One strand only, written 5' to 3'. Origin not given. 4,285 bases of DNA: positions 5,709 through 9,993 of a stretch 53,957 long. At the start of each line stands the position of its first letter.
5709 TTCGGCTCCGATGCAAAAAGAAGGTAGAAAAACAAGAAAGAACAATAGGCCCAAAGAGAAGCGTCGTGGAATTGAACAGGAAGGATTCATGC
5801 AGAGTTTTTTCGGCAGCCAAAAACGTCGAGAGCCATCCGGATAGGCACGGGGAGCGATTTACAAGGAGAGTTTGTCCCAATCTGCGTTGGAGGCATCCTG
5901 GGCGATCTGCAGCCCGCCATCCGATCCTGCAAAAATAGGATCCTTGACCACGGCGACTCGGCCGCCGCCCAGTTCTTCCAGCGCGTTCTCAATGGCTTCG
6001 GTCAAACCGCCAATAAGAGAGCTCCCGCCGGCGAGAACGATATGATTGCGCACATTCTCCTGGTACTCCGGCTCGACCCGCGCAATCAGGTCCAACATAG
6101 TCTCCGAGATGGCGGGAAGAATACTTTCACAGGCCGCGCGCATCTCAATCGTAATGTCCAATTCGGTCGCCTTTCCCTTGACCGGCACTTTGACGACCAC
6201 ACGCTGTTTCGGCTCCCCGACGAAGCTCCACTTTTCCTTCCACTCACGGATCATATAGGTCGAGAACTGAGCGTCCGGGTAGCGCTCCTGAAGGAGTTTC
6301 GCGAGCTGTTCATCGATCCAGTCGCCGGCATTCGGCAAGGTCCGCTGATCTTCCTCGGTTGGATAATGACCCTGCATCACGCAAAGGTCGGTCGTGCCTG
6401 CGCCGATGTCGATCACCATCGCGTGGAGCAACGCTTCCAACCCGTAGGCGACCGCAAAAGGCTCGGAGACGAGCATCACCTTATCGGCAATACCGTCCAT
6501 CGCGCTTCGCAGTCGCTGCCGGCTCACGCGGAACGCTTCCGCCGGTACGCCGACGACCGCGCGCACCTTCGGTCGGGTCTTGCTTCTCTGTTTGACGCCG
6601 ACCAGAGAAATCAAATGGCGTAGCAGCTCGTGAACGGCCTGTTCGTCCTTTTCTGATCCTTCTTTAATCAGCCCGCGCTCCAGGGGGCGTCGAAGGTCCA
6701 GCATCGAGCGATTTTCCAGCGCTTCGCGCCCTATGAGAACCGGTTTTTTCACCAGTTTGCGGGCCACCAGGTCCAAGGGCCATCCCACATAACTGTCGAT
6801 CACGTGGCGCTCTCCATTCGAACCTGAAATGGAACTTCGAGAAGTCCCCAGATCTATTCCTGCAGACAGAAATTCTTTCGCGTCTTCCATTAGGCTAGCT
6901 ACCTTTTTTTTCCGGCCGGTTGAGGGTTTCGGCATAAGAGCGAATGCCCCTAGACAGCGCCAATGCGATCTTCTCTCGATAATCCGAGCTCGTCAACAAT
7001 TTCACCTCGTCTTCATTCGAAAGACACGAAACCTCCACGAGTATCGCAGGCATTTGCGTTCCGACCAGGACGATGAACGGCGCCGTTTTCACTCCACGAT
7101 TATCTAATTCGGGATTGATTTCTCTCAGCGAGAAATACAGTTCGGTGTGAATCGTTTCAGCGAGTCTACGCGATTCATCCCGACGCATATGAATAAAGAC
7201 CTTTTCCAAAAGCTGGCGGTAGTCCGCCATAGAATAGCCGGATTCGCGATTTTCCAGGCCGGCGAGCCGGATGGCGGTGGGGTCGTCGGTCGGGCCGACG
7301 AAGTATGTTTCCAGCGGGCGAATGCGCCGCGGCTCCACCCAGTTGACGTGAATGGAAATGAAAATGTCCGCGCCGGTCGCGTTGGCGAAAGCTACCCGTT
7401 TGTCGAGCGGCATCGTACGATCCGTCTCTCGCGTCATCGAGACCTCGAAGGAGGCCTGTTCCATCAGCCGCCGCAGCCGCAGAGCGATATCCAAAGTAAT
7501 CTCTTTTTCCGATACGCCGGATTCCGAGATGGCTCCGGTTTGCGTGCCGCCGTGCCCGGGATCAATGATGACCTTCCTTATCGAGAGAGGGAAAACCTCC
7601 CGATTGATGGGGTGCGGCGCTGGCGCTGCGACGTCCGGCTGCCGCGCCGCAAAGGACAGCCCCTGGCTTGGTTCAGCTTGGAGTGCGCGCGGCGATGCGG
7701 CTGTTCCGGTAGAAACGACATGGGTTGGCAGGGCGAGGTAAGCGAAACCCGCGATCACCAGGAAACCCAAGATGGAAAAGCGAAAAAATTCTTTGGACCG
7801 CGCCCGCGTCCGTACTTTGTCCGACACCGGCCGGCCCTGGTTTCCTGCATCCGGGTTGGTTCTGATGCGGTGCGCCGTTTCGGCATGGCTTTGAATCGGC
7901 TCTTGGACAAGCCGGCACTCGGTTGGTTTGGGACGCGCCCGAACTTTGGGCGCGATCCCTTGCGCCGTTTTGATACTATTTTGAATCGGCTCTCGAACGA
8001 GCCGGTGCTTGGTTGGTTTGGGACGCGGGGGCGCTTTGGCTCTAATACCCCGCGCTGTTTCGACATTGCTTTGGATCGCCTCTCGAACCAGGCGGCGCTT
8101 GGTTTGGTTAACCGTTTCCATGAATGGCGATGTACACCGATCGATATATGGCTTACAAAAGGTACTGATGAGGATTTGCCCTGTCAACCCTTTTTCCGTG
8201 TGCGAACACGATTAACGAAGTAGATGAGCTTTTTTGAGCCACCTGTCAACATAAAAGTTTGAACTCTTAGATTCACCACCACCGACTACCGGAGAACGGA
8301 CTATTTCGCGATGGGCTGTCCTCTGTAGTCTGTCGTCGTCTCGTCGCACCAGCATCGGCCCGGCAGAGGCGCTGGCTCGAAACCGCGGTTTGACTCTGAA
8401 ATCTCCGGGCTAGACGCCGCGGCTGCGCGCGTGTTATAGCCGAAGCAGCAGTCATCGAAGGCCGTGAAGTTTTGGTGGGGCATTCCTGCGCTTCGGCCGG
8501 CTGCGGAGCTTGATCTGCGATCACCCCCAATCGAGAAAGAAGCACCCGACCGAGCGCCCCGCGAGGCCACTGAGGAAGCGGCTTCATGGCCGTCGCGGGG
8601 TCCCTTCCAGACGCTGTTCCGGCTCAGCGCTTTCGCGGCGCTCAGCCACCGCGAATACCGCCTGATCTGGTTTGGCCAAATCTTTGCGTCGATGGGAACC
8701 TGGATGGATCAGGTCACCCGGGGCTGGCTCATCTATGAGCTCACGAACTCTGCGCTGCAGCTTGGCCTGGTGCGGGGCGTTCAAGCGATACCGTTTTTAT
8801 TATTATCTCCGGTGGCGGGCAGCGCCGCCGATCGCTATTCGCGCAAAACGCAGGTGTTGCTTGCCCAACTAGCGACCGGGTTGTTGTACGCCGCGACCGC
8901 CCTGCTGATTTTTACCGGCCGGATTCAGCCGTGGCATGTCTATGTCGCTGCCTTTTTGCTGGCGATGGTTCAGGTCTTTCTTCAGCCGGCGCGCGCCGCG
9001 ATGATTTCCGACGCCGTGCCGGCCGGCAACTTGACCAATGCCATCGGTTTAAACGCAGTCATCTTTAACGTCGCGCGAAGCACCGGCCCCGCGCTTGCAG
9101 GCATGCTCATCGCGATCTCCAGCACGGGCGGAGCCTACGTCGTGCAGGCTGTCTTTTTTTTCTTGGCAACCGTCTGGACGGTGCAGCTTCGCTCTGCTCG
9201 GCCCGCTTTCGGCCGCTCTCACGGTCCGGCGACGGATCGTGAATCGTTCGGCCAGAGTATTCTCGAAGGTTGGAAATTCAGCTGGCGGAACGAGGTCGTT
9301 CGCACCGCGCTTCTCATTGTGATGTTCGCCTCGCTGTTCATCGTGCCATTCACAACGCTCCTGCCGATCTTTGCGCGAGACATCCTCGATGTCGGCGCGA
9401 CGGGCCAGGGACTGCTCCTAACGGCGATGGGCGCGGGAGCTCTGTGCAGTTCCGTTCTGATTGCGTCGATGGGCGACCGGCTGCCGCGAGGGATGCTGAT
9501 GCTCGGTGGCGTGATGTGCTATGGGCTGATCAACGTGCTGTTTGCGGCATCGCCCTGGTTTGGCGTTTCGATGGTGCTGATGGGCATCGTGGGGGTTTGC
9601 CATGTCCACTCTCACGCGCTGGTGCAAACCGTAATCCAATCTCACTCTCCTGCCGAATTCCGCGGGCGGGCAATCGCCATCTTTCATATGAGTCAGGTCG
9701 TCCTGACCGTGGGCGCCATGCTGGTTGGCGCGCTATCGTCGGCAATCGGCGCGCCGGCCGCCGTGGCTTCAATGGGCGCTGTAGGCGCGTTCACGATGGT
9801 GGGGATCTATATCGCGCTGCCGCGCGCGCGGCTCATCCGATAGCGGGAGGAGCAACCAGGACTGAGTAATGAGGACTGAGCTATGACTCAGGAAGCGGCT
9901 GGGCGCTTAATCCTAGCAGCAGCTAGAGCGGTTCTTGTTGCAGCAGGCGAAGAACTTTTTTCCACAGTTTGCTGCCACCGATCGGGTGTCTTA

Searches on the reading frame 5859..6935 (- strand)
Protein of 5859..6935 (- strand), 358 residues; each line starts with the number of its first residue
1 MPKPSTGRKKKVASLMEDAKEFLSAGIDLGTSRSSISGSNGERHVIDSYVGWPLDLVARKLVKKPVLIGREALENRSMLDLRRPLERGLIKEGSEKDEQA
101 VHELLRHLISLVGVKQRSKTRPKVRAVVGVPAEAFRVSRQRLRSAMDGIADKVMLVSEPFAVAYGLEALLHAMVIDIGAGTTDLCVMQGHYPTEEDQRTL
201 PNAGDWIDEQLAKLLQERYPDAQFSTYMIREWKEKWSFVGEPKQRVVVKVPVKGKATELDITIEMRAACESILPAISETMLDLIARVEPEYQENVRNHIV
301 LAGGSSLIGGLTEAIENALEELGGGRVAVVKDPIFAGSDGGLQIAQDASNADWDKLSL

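Call 34: search_protein_families(library=pfam, proteins=[window:5859-6935:-], max_evalue=0.00001)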
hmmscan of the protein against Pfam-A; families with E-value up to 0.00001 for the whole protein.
window:5859-6935:- (358 aa): 4 families
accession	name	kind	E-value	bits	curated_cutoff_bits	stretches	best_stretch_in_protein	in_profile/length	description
PF06723.19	MreB_Mbl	-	1.2e-21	77.3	27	1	26-345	5-319/327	MreB/Mbl protein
PF00022.25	Actin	-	7e-14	51.7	27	1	40-220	24-196/410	Actin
PF25216.1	Volactin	-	2.1e-07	31.2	35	1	67-322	60-294/321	Volactin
PF14450.12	FtsA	-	3.5e-06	27.8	31.8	0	173-337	1-124/127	Cell division protein FtsA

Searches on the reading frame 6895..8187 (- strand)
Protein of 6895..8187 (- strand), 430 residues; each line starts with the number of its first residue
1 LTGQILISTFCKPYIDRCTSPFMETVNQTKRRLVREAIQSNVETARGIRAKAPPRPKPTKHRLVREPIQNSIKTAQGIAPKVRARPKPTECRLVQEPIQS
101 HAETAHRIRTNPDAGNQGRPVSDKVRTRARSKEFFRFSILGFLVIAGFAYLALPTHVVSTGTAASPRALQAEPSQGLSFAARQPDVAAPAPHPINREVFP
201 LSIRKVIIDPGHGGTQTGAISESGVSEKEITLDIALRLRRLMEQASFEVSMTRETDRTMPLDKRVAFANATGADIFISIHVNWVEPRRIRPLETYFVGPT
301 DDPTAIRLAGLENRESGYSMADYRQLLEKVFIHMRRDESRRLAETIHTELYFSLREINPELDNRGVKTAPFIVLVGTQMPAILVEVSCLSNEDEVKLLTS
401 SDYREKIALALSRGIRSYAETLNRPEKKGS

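Call 34: search_protein_families(library=pfam, proteins=[window:6895-8187:-], max_evalue=0.00001)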
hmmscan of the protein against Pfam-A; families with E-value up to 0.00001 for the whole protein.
window:6895-8187:- (430 aa): 1 family
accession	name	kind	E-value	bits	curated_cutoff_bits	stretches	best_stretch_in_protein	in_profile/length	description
PF01520.23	Amidase_3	-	2.3e-46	158.4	27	1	206-416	1-173/174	N-acetylmuramoyl-L-alanine amidase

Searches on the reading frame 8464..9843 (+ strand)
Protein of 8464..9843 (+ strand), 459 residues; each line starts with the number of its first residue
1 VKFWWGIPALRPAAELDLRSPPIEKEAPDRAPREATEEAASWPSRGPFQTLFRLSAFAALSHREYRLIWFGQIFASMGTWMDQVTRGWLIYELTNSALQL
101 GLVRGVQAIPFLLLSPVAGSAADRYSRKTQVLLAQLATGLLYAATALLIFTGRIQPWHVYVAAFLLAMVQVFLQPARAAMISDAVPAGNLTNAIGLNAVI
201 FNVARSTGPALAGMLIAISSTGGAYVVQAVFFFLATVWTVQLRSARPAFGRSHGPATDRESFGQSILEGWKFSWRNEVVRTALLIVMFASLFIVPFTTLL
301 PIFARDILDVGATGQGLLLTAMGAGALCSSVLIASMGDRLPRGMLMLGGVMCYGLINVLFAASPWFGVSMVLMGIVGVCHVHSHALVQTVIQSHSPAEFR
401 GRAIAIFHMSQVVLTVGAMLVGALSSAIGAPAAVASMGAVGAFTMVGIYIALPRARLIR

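Call 34: search_protein_families(library=pfam, proteins=[window:8464-9843:+], max_evalue=0.00001)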
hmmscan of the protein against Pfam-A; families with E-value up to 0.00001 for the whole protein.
window:8464-9843:+ (459 aa): 2 families
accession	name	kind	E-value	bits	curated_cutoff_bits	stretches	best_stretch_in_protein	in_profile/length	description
PF05977.19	MFS_3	-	3e-51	174.9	27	1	55-452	2-395/524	Transmembrane secretion effector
PF07690.21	MFS_1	-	1.7e-34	119.7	33.4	2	68-311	1-235/347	Major Facilitator Superfamily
